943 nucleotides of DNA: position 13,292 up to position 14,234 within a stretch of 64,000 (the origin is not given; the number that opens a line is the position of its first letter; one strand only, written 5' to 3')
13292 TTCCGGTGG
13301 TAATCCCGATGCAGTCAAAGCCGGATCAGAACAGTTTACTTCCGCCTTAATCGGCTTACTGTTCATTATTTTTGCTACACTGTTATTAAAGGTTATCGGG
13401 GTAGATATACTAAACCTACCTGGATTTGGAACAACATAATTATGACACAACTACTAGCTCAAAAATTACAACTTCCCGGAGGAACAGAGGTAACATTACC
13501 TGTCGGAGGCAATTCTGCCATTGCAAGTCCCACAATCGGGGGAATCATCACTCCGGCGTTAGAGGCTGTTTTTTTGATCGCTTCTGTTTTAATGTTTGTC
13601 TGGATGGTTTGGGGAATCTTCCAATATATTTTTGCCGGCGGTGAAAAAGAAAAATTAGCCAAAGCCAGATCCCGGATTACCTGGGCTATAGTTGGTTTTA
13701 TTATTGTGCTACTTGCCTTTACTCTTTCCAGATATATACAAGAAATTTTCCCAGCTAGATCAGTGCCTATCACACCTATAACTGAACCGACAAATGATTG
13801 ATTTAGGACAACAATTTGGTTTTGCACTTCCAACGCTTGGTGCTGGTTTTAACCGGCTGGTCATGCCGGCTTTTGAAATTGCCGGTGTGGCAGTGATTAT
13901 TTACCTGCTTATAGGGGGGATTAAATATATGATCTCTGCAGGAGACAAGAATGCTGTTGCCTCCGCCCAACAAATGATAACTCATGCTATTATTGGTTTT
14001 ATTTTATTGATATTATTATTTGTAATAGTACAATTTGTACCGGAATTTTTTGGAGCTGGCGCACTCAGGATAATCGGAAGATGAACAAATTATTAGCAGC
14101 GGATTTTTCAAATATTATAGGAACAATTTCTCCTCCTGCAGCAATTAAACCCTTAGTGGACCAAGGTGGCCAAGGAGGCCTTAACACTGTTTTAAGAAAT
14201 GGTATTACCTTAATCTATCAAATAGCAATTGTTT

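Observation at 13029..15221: Six tandem, strongly diverged pilin-like paralogs with a conserved SGGEKEK loop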

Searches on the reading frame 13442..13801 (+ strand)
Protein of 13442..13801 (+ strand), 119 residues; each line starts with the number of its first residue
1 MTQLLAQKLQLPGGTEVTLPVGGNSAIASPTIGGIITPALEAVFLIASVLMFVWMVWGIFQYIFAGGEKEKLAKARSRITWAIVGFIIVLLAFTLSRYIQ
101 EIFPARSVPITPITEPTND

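Call 3: search_protein_families(library=pfam, proteins=[window:13442-13801:+], max_evalue=1)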
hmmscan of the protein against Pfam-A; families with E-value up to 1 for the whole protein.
window:13442-13801:+ (119 aa): 5 families
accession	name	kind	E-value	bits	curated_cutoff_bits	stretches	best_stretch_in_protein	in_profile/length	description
PF18895.5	T4SS_pilin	-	5.4e-11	42.8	26.6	1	31-99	4-71/71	Type IV secretion system pilin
PF06664.17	WLS-like_TM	-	6e-05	22.9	28.3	1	30-102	139-215/247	Wntless-like, transmembrane domain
PF15993.10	Fuseless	-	0.005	16.7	25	1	36-102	167-229/298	Fuseless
PF01578.25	Cytochrom_C_asm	-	0.016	15.3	29.9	1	49-101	157-209/212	Cytochrome C assembly protein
PF06687.17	SUR7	-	0.038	14.1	29.6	1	37-95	106-159/201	SUR7/PalI family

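Call 74: search_protein_families(library=phrogs, proteins=[window:13442-13801:+], max_evalue=0.01)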
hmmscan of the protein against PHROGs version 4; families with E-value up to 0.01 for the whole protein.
window:13442-13801:+ (119 aa): 0 families

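Call 75: search_protein_families(library=ncbifam, proteins=[window:13442-13801:+], max_evalue=0.1)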
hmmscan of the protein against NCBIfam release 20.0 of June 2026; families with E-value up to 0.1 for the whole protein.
window:13442-13801:+ (119 aa): 4 families
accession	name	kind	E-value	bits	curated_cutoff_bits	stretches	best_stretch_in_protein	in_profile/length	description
NF045849.1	ICE_MMCAP2_0565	equivalog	1.1e-08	34.6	40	1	31-98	8-75/80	Mbov_0395 family pilin-like conjugal transfer protein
TIGR03758.1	conj_TIGR03758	hypoth_equivalog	0.0065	16.6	42.7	1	33-92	12-71/76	TIGR03758 family integrating conjugative element protein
TIGR02866.1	CoxB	equivalog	0.022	14.3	147.7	0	42-96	18-77/202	cytochrome c oxidase subunit II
TIGR04554.1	3TM_mycoplas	hypoth_equivalog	0.046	14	40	1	41-96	5-54/105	TIGR04554 family membrane protein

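Call 100: search_dna_similar(query=window:13442-13798:+, collection=plasmids, mode=protein, max_evalue=1, max_rows=15)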
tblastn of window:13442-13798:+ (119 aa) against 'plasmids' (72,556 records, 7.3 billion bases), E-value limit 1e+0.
No match.

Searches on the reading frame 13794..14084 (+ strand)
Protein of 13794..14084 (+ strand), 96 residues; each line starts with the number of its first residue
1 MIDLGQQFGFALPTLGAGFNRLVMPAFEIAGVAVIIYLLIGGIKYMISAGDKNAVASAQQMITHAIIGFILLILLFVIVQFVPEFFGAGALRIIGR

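Call 3: search_protein_families(library=pfam, proteins=[window:13794-14084:+], max_evalue=1)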
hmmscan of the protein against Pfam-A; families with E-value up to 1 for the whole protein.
window:13794-14084:+ (96 aa): 3 families
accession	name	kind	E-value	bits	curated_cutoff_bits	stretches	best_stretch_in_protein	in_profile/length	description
PF18895.5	T4SS_pilin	-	8.3e-07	29.4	26.6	1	20-82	10-71/71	Type IV secretion system pilin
PF25231.1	DUF7847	-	0.19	11.4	28.7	1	29-87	95-154/252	Domain of unknown function (DUF7847)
PF20563.3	DUF6773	-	0.29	11.4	27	1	32-84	93-145/163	Family of unknown function (DUF6773)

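Call 74: search_protein_families(library=phrogs, proteins=[window:13794-14084:+], max_evalue=0.01)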
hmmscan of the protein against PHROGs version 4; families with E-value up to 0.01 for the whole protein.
window:13794-14084:+ (96 aa): 0 families

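Call 75: search_protein_families(library=ncbifam, proteins=[window:13794-14084:+], max_evalue=0.1)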
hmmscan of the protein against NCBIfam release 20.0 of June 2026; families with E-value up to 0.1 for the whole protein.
window:13794-14084:+ (96 aa): 1 family
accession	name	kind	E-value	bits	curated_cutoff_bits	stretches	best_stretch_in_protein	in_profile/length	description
NF045849.1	ICE_MMCAP2_0565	equivalog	3.9e-06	26.5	40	1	29-82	23-76/80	Mbov_0395 family pilin-like conjugal transfer protein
